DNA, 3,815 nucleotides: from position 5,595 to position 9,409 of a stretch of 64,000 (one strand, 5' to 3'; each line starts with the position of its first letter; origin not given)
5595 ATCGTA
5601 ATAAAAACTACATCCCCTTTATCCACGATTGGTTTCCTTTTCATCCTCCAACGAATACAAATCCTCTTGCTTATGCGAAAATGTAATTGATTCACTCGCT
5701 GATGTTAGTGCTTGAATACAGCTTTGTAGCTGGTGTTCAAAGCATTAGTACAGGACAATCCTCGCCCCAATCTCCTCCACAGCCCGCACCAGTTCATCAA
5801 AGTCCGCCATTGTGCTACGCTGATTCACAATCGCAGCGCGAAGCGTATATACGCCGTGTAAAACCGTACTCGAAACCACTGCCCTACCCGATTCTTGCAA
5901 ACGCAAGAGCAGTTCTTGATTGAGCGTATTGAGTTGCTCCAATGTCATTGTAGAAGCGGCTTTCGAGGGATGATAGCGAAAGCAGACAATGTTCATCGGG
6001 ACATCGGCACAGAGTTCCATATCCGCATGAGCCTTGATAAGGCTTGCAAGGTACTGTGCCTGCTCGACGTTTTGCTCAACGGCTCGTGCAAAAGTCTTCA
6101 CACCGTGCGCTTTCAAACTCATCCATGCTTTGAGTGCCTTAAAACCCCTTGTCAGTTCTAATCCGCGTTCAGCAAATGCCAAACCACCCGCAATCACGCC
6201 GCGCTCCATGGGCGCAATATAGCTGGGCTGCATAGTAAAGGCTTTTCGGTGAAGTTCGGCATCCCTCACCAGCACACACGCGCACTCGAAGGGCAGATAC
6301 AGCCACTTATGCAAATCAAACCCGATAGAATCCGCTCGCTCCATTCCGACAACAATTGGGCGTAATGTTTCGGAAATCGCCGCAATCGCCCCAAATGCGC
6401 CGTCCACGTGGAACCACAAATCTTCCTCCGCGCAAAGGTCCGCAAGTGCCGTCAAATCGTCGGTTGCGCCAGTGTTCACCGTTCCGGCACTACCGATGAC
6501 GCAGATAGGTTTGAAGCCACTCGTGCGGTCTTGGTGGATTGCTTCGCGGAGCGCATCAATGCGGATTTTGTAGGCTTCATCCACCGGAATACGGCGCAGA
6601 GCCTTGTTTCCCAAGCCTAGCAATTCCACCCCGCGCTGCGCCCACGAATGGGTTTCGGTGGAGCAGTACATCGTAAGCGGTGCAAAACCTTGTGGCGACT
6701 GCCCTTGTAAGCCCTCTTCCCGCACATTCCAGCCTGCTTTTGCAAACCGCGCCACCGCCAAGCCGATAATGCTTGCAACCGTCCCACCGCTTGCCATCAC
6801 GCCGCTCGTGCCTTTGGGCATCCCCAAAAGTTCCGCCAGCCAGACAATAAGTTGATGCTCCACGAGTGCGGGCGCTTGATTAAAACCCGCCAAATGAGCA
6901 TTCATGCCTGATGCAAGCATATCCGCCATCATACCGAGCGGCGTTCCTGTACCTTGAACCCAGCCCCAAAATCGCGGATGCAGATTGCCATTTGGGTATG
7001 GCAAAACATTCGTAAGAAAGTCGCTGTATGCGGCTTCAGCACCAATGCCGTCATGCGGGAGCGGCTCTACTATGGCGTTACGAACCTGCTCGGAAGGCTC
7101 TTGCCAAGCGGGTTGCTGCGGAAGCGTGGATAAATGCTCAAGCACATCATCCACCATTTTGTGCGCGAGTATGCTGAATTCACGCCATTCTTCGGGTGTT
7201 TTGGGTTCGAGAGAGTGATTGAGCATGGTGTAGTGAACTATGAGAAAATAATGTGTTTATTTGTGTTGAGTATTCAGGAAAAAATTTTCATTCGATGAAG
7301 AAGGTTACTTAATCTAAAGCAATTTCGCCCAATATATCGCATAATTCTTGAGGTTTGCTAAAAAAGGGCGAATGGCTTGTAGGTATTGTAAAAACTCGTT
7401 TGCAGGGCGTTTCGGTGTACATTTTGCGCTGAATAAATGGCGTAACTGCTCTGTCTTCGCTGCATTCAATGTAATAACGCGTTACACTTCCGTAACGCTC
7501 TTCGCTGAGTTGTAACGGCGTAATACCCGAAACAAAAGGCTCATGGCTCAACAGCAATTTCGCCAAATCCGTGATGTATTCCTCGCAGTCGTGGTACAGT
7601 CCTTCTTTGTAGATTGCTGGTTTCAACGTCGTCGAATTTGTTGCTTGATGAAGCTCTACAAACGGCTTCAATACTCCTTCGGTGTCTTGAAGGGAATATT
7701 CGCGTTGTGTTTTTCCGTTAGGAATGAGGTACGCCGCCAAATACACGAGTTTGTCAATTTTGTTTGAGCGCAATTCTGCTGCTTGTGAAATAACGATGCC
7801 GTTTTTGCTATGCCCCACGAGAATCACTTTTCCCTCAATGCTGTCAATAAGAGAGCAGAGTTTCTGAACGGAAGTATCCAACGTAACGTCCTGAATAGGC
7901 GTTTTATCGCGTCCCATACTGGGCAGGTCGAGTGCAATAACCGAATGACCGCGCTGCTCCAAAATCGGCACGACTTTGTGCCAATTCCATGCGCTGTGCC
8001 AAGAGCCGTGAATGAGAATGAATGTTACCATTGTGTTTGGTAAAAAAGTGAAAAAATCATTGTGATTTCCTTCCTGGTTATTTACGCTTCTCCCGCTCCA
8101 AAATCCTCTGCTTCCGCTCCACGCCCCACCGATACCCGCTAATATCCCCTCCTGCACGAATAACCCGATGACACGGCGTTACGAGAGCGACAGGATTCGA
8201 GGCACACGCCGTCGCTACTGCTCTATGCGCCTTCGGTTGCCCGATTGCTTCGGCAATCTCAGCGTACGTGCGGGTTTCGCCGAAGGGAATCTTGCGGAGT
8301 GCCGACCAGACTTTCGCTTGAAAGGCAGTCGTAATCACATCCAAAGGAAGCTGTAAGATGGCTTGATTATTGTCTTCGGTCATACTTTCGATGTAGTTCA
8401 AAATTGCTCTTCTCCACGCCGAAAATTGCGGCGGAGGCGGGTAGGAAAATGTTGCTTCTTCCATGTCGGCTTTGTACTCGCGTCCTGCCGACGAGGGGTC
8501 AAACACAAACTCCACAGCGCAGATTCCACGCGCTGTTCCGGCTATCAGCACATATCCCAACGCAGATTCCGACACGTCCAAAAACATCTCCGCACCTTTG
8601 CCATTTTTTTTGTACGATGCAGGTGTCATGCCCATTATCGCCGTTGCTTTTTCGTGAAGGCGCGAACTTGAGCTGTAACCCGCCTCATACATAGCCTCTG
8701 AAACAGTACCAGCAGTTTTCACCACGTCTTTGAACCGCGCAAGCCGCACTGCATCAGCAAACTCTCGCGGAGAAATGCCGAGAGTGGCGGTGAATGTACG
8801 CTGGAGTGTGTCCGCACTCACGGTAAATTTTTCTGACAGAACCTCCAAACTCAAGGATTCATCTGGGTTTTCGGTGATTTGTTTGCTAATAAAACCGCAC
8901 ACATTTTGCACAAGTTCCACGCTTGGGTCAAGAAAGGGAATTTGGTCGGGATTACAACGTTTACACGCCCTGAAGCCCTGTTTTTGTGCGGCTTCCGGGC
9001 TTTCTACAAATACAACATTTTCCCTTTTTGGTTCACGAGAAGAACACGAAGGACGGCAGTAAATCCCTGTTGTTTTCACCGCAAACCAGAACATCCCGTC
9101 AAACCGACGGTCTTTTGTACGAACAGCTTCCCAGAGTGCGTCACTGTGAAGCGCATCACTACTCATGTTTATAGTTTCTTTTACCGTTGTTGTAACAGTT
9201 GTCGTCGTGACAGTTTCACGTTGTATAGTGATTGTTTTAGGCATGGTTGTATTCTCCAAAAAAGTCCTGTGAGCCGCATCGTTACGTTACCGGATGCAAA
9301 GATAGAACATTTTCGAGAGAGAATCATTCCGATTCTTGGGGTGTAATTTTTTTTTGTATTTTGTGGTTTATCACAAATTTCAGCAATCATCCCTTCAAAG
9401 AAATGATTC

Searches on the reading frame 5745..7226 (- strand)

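Call 85: search_protein_families(library=pfam, proteins=[window:5745-7226:-], max_evalue=0.0001)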
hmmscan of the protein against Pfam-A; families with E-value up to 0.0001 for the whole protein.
window:5745-7226:- (493 aa): 2 families
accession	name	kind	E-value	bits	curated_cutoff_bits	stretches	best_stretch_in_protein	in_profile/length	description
PF00282.25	Pyridoxal_deC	-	1.4e-63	215.4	27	1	70-418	26-374/375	Pyridoxal-dependent decarboxylase conserved domain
PF01212.27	Beta_elim_lyase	-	6.3e-07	29.4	27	1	192-394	82-227/288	Beta-eliminating lyase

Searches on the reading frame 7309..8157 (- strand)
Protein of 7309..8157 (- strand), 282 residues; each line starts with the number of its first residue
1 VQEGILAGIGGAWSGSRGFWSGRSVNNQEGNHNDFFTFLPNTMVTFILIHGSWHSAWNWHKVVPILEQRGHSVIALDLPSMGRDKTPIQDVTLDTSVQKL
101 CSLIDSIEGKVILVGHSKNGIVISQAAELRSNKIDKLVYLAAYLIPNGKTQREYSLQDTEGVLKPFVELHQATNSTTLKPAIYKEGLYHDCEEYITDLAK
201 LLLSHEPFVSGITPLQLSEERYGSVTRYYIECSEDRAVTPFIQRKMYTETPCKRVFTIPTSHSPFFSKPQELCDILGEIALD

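Call 85: search_protein_families(library=pfam, proteins=[window:7309-8157:-], max_evalue=0.0001)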
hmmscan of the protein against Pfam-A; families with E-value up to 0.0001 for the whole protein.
window:7309-8157:- (282 aa): 3 families
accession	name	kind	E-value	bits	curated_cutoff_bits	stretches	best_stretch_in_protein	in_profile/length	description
PF12697.13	Abhydrolase_6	-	1.7e-22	81.6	26.3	1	47-274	2-216/217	Alpha/beta hydrolase family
PF00561.26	Abhydrolase_1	-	1.9e-11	44.6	25.8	1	45-146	2-108/245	alpha/beta hydrolase fold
PF12146.15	Hydrolase_4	-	2.1e-05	24.4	27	1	46-150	7-117/239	Serine aminopeptidase, S33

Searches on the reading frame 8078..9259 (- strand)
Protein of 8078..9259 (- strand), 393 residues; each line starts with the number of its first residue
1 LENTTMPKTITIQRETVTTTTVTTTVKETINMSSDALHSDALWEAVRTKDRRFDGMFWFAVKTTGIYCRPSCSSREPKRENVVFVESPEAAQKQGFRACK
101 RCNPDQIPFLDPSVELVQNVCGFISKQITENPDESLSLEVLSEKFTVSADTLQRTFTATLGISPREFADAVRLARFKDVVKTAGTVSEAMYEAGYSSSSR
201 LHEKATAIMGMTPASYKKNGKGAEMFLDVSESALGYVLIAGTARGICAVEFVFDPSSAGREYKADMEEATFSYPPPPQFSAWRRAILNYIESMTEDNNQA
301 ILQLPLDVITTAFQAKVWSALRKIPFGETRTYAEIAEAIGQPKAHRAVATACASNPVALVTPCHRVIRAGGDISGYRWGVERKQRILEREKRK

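Call 85: search_protein_families(library=pfam, proteins=[window:8078-9259:-], max_evalue=0.0001)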
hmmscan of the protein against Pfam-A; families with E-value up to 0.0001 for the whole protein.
window:8078-9259:- (393 aa): 4 families
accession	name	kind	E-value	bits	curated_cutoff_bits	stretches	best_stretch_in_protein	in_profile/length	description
PF01035.26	DNA_binding_1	-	4.1e-34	116.7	27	1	312-391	1-80/81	6-O-methylguanine DNA methyltransferase, DNA binding domain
PF02805.21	Ada_Zn_binding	-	1.5e-31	108.6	23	1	42-105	2-65/65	Metal binding domain of Ada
PF12833.13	HTH_18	-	1.5e-15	57.6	33.6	1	141-218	1-79/80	Helix-turn-helix domain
PF00165.29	HTH_AraC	-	1.1e-09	38.6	26.6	0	130-167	3-40/42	Bacterial regulatory helix-turn-helix proteins, AraC family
